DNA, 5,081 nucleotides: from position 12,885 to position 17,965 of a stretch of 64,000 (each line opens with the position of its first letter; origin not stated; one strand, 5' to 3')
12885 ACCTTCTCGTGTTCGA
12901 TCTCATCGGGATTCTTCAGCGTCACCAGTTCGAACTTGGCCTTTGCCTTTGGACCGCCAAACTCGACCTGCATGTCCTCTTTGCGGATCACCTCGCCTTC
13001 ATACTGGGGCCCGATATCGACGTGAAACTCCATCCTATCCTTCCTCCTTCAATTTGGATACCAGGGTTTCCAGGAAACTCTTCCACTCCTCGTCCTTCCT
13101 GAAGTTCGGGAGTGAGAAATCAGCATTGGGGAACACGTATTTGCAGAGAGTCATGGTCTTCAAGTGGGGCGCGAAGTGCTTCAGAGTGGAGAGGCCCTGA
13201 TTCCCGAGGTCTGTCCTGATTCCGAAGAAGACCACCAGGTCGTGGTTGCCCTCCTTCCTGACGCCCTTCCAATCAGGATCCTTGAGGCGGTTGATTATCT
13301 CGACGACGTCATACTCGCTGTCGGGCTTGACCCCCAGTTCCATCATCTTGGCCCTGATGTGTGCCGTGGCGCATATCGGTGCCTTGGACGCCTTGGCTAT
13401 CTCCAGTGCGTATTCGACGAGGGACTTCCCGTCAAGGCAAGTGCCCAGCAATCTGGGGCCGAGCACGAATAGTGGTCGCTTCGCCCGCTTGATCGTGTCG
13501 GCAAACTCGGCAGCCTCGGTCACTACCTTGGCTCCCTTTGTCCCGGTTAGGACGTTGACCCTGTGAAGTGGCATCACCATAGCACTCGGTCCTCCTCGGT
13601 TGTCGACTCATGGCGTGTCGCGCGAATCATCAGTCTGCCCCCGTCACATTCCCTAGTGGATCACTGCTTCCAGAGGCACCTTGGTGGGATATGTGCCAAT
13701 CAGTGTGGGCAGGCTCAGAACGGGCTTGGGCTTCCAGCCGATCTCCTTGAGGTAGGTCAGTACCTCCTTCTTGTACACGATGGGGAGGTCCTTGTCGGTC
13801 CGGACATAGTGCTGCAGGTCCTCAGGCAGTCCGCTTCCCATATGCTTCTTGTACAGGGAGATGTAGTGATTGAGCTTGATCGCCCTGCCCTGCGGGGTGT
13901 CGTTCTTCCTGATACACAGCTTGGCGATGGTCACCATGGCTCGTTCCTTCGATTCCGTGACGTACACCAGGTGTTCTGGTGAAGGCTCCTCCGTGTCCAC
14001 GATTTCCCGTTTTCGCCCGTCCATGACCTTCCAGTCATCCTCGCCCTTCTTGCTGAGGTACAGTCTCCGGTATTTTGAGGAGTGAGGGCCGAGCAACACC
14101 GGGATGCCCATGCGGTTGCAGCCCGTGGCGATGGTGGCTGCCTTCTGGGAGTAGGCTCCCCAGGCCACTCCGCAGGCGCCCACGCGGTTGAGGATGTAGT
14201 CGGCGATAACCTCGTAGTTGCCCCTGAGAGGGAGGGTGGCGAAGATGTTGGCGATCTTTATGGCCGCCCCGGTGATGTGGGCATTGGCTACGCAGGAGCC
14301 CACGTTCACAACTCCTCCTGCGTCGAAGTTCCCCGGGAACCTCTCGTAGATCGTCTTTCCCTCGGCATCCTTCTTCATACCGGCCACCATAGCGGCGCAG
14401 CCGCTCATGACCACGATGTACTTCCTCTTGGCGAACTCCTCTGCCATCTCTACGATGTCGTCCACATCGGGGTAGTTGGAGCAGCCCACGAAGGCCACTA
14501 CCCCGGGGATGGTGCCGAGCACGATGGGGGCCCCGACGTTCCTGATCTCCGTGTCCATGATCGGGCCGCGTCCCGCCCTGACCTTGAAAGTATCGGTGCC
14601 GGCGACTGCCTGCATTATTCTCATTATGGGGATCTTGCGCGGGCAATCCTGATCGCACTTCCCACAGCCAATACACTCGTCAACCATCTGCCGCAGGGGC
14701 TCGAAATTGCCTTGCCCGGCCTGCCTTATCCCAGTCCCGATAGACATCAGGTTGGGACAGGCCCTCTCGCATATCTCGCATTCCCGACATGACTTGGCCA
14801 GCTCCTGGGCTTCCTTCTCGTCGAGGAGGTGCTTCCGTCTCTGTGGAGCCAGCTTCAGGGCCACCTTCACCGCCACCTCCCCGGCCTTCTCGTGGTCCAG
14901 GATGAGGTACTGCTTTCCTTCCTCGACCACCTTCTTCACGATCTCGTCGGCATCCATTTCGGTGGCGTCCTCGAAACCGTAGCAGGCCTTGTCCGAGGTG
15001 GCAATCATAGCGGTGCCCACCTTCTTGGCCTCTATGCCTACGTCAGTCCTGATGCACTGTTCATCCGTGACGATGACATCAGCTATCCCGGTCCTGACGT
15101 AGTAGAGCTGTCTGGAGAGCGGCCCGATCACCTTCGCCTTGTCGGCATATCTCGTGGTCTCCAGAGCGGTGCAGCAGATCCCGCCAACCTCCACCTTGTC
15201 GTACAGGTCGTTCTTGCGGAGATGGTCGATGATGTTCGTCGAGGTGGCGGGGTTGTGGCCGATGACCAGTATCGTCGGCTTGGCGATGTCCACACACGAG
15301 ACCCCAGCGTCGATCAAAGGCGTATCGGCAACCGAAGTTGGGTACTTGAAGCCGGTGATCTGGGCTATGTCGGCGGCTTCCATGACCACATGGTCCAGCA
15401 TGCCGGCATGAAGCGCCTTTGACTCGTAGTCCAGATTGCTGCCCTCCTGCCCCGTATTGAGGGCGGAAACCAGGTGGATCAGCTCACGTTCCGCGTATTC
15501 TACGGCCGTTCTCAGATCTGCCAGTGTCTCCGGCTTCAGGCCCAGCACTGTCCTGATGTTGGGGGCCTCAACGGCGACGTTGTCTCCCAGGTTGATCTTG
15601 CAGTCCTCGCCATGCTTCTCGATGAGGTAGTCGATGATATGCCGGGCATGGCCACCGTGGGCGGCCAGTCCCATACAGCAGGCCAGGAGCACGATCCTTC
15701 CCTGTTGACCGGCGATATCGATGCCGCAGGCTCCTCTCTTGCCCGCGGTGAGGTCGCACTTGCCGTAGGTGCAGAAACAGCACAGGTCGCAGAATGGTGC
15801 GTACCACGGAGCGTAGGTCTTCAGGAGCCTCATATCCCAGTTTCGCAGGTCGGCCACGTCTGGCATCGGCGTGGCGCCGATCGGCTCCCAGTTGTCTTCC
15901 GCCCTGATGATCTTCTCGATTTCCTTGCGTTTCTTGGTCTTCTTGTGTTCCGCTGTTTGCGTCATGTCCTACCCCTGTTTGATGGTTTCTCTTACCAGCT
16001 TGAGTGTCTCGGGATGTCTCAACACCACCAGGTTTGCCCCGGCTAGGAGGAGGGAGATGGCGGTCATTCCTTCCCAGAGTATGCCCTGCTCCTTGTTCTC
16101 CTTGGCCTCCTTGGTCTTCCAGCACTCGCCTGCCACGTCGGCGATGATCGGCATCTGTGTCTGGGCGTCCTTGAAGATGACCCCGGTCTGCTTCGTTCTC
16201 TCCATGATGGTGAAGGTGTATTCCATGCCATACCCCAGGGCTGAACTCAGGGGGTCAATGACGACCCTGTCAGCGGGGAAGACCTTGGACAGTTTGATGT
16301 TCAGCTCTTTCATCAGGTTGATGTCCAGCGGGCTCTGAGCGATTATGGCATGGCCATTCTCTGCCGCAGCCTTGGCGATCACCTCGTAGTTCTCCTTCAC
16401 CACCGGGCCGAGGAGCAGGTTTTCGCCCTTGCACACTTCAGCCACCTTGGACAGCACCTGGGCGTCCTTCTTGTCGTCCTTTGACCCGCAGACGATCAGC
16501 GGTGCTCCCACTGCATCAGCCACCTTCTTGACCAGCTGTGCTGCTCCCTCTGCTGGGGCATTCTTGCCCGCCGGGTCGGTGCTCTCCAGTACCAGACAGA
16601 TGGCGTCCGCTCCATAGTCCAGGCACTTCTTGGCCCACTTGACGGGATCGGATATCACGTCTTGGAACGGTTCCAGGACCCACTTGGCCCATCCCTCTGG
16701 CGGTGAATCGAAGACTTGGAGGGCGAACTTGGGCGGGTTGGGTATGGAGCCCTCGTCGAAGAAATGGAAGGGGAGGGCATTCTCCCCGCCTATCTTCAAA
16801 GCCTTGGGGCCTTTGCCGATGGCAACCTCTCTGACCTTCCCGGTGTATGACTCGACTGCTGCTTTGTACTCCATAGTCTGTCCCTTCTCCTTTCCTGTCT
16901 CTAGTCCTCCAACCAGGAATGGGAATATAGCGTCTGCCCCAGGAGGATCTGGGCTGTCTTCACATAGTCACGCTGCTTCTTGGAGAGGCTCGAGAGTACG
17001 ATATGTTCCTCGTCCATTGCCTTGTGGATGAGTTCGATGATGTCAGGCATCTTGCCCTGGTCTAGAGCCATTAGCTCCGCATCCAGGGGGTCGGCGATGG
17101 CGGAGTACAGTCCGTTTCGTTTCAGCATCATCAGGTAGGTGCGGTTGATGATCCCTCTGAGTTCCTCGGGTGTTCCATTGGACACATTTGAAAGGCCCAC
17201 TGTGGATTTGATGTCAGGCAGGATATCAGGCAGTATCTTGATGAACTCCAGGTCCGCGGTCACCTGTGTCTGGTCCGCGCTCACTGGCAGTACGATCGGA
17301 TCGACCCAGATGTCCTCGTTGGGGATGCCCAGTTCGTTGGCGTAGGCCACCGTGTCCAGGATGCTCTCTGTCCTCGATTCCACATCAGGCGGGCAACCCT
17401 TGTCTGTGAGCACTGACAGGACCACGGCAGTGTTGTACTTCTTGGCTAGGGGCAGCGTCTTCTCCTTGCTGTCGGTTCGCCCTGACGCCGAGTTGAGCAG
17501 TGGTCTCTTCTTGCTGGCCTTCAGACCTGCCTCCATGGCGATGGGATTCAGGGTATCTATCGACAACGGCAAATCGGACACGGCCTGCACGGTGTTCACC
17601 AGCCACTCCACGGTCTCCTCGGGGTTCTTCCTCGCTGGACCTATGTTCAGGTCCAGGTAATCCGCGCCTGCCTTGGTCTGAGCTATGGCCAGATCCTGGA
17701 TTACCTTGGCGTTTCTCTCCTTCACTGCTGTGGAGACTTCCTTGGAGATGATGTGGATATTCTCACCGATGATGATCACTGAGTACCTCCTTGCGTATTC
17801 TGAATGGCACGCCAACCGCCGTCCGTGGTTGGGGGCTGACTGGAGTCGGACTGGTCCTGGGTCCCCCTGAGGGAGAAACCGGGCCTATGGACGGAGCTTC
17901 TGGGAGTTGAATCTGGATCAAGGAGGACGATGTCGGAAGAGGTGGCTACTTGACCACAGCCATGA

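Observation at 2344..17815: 15.5-kb single-strand operon joining an archaeal-type CODH/ACS to NuoEF-like flavoprotein subunits and three ACD-alpha paralogs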

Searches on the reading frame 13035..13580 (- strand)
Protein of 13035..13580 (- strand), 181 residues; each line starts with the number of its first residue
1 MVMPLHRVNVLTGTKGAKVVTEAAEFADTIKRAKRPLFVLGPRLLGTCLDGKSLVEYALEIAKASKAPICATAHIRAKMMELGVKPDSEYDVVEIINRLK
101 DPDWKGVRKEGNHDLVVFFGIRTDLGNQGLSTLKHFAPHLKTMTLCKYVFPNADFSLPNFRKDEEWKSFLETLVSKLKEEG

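Call 3: search_protein_families(library=pfam, proteins=[window:13035-13580:-])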
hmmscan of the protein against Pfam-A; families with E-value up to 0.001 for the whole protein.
window:13035-13580:- (181 aa): 1 family
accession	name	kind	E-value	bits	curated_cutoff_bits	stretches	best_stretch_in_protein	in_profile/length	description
PF02552.22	CO_dh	-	6.6e-30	104.5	21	1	8-171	10-165/168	CO dehydrogenase beta subunit/acetyl-CoA synthase epsilon subunit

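Call 46: search_protein_families(library=ncbifam, proteins=[window:13035-13580:-], max_evalue=0.00001)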
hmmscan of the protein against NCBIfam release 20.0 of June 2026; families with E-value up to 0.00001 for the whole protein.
window:13035-13580:- (181 aa): 1 family
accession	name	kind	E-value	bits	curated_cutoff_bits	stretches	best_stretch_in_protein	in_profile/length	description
TIGR00315.1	cdhB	equivalog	1.5e-36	125.8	101.2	1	9-174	4-160/162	CO dehydrogenase/acetyl-CoA synthase complex subunit epsilon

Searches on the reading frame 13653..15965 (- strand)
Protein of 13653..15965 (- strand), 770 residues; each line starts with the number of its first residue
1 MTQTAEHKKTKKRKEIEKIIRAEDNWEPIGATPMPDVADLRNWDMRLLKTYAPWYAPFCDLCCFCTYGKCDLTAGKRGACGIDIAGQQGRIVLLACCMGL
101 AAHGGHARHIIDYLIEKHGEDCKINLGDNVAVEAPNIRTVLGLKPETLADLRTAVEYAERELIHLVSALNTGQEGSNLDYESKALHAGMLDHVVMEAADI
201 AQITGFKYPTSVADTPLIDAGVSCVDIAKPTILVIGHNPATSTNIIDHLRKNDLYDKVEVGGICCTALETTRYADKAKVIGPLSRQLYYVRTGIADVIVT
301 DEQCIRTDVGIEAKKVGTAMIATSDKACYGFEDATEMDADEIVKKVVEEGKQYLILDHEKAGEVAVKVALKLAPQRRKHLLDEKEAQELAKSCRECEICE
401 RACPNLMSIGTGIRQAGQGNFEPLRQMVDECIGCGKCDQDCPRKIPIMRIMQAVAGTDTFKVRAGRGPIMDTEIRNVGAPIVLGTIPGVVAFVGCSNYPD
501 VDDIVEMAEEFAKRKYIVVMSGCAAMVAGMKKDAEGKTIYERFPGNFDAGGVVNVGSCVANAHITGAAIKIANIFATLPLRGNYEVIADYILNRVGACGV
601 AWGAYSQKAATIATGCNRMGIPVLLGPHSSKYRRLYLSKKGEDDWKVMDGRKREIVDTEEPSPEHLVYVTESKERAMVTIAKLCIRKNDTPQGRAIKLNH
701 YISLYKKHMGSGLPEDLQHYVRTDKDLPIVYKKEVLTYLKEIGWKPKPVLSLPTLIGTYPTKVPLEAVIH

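Call 3: search_protein_families(library=pfam, proteins=[window:13653-15965:-])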
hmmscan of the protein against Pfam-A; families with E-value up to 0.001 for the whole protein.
window:13653-15965:- (770 aa): 6 families
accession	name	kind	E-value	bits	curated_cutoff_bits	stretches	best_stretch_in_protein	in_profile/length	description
PF03063.25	Prismane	-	2.7e-62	211.5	27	2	145-634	122-487/513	Prismane/CO dehydrogenase family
PF13183.11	Fer4_8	-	3.4e-06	27.9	27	1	391-445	3-68/68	4Fe-4S dicluster domain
PF13237.11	Fer4_10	-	4.9e-06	26.8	25.5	1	390-442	6-53/53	4Fe-4S dicluster domain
PF13534.11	Fer4_17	-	8.4e-06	26.7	22.2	0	379-405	32-58/61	4Fe-4S dicluster domain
PF13187.11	Fer4_9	-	1.1e-05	25.8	27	1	393-444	2-50/52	4Fe-4S dicluster domain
PF12838.12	Fer4_7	-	0.00019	22.2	27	1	392-444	1-51/52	4Fe-4S dicluster domain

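Call 27: search_solved_structures(query=window:13653-15965:-, max_evalue=0.00001)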
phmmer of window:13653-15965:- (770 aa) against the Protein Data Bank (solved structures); distinct sequences matched with E-value up to 0.00001: 40.
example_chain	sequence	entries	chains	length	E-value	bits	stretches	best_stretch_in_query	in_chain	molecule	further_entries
8riu_A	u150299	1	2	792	2.9e-253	845.6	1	19-745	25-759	Acetyl-CoA decarbonylase/synthase complex subunit alpha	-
9c0q_A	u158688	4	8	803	1.7e-220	737.3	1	20-755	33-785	Acetyl-CoA decarbonylase/synthase complex subunit alpha 2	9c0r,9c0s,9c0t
3cf4_A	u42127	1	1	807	5.3e-216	722.4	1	29-755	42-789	Acetyl-CoA decarboxylase/synthase alpha subunit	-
31ox_C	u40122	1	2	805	1.2e-215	721.3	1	26-755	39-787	Acetyl-CoA decarbonylase/synthase complex subunit alpha 2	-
7zkv_A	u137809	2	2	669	3e-14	55.3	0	165-327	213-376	Carbon monoxide dehydrogenase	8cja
7zkj_A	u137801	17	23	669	3.6e-14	55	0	169-327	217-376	Carbon monoxide dehydrogenase | CO-dehydrogenase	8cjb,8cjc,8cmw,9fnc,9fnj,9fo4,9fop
7zkk_A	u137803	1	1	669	4.2e-14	54.8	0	172-327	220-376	Carbon monoxide dehydrogenase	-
6ons_A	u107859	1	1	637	3e-10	42.1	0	225-329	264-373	Carbon monoxide dehydrogenase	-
6t7j_B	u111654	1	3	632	1.7e-09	39.6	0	451-578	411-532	Carbon monoxide dehydrogenase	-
3i04_A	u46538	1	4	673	3e-09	38.8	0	178-328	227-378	Carbon monoxide dehydrogenase/acetyl-CoA synthase subunit beta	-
1mjg_A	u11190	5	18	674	3e-09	38.8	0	178-328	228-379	CARBON MONOXIDE DEHYDROGENASE BETA SUBUNIT | CARBON MONOXIDE DEHYDROGENASE/ACETYL-COA SYNTHASE SUBUNIT BETA | Carbon monoxide dehydrogenase/acetyl CoA synthase 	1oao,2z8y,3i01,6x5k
6elq_X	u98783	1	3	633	4.2e-09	38.3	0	471-579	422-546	Carbon Monoxide Dehydrogenase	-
6b6v_A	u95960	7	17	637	5.4e-09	37.9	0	225-329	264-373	Carbon monoxide dehydrogenase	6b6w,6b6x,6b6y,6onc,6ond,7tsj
9fzy_B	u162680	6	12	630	7.1e-09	37.5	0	234-341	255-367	Carbon monoxide dehydrogenase/acetyl-CoA synthase beta subunit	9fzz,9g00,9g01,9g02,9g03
6ytt_B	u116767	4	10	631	7.2e-09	37.5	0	234-341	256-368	Carbon-monoxide dehydrogenase (Acceptor),Carbon-monoxide dehydrogenase (Acceptor) | Carbon-monoxide dehydrogenase (Acceptor),CO-dehydrogenase from Clostridium a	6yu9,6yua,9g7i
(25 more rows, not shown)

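Call 46: search_protein_families(library=ncbifam, proteins=[window:13653-15965:-], max_evalue=0.00001)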
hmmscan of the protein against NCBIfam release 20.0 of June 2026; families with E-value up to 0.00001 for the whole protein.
window:13653-15965:- (770 aa): 6 families
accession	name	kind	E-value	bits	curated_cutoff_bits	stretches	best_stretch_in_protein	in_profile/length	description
TIGR00314.1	cdhA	equivalog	0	1080.8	781.3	1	15-747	18-760/784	CO dehydrogenase/acetyl-CoA synthase complex subunit alpha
NF040764.1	CODH_ACS_al_bet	equivalog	1.4e-18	66.6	800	1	463-626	105-255/705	acetyl-CoA decarbonylase/synthase complex subunit alpha/beta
TIGR01702.1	CO_DH_cata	equivalog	2.1e-18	65.8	478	2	158-347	177-377/621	anaerobic carbon-monoxide dehydrogenase catalytic subunit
NF007078.0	PRK09529.1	subfamily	1.5e-17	63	809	1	458-624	106-259/710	bifunctional acetyl-CoA decarbonylase/synthase complex subunit alpha/beta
NF041837.1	rnfC_Methano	equivalog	1.3e-07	30.9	650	1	385-452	352-420/438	Rnf electron transport complex subunit RnfC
TIGR01971.1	NuoI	subfamily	1e-05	25.1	113.05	0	379-444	33-96/121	NADH-quinone oxidoreductase, chain I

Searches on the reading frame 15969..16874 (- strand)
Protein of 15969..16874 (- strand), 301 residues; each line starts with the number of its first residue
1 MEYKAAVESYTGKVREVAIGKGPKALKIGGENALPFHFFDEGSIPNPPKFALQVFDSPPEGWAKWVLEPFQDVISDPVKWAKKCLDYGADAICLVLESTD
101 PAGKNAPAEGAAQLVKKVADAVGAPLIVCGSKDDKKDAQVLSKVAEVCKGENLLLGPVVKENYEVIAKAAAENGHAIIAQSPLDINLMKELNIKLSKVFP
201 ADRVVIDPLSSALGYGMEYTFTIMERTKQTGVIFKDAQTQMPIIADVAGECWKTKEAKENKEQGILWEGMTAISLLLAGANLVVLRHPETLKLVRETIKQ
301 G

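Call 3: search_protein_families(library=pfam, proteins=[window:15969-16874:-])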
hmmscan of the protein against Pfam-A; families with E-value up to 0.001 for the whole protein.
window:15969-16874:- (301 aa): 1 family
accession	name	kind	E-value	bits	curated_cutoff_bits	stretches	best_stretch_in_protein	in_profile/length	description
PF03599.22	CdhD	-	2.5e-46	158.6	24.8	1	16-288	1-243/387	CO dehydrogenase/acetyl-CoA synthase delta subunit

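Call 38: search_solved_structures(query=window:15969-16874:-, max_evalue=0.001)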
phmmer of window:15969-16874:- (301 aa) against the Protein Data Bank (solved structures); distinct sequences matched with E-value up to 0.001: 6.
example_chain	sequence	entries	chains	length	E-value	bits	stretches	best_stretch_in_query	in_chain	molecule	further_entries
2h9a_B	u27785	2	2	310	2.4e-79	270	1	6-299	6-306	CO dehydrogenase/acetyl-CoA synthase, iron-sulfur protein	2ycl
4c1n_B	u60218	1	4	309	2.9e-79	269.7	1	7-299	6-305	CO DEHYDROGENASE/ACETYL-COA SYNTHASE, IRON-SULFUR PROTEIN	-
4djd_D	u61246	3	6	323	2e-70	240.7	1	21-300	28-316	Corrinoid/iron-sulfur protein small subunit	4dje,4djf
9fzy_E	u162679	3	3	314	3.7e-58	200.5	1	3-300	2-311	Acetyl-CoA decarbonylase/synthase complex subunit delta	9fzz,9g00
1h5y_A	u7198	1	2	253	4.6e-07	32.7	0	70-144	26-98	HISF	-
4evz_A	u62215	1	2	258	8.2e-05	25.4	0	75-134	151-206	HisF-LUCA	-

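Call 46: search_protein_families(library=ncbifam, proteins=[window:15969-16874:-], max_evalue=0.00001)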
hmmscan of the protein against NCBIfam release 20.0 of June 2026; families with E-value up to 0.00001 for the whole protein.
window:15969-16874:- (301 aa): 7 families
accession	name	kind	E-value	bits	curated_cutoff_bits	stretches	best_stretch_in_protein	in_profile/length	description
NF003376.0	PRK04452.1-2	subfamily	4.8e-110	367.3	280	1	1-300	1-310/313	acetyl-CoA decarbonylase/synthase complex subunit delta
NF003377.0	PRK04452.1-3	subfamily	6e-109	364.9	527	1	1-299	1-310/432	acetyl-CoA decarbonylase/synthase complex subunit delta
NF040759.1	WLP_AcsD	exception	9.8e-76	254.9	430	1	3-299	1-309/312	acetyl-CoA decarbonylase/synthase complex subunit delta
NF003375.0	PRK04452.1-1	subfamily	1.4e-75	255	488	1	5-299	107-421/442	acetyl-CoA decarbonylase/synthase complex subunit delta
TIGR00381.1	cdhD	equivalog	2.3e-62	211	252.9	1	2-298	63-370/389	CO dehydrogenase/acetyl-CoA synthase subunit delta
NF003378.0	PRK04452.1-4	subfamily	3.3e-59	200.7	634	1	2-297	60-361/384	acetyl-CoA decarbonylase/synthase complex subunit delta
NF003195.0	PRK04165.1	equivalog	8.1e-14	51.3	306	1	9-292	56-303/450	acetyl-CoA decarbonylase/synthase complex subunit gamma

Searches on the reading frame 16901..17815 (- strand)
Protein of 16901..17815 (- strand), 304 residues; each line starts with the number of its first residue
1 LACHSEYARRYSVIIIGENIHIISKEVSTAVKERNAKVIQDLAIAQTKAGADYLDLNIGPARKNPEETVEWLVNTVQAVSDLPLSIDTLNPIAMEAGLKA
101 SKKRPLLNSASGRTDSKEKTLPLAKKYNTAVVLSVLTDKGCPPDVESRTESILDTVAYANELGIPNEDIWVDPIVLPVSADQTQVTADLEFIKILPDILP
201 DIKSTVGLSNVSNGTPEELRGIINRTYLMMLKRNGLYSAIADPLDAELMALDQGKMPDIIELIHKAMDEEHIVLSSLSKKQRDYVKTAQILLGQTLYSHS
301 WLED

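Call 3: search_protein_families(library=pfam, proteins=[window:16901-17815:-])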
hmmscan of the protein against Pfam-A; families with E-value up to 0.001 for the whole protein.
window:16901-17815:- (304 aa): 2 families
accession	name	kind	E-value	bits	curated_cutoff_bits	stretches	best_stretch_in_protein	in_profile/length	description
PF00809.28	Pterin_bind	-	3.4e-18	66.6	25.5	1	34-214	18-210/244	Pterin binding enzyme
PF03599.22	CdhD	-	3.5e-07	29.7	24.8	1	25-138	42-153/387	CO dehydrogenase/acetyl-CoA synthase delta subunit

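Call 46: search_protein_families(library=ncbifam, proteins=[window:16901-17779:-], max_evalue=0.00001)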
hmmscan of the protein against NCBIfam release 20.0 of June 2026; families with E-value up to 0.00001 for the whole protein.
window:16901-17779:- (292 aa): 4 families
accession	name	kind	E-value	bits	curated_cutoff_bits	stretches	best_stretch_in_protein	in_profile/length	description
NF005719.0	PRK07535.1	domain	3.6e-70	236.1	259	1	1-290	1-255/268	methyltetrahydrofolate:corrinoid/iron-sulfur protein methyltransferase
NF040758.1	CODH_ACS_meth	exception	8.5e-56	189.2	370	1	2-238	5-240/261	carbon monoxide dehydrogenase/acetyl-CoA synthase methytransferase subunit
TIGR02082.1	metH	equivalog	2.9e-24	84.8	1010.85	1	2-270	344-626/1182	methionine synthase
NF007024.0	PRK09490.1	equivalog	3.3e-12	45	1497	1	3-229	362-601/1234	methionine synthase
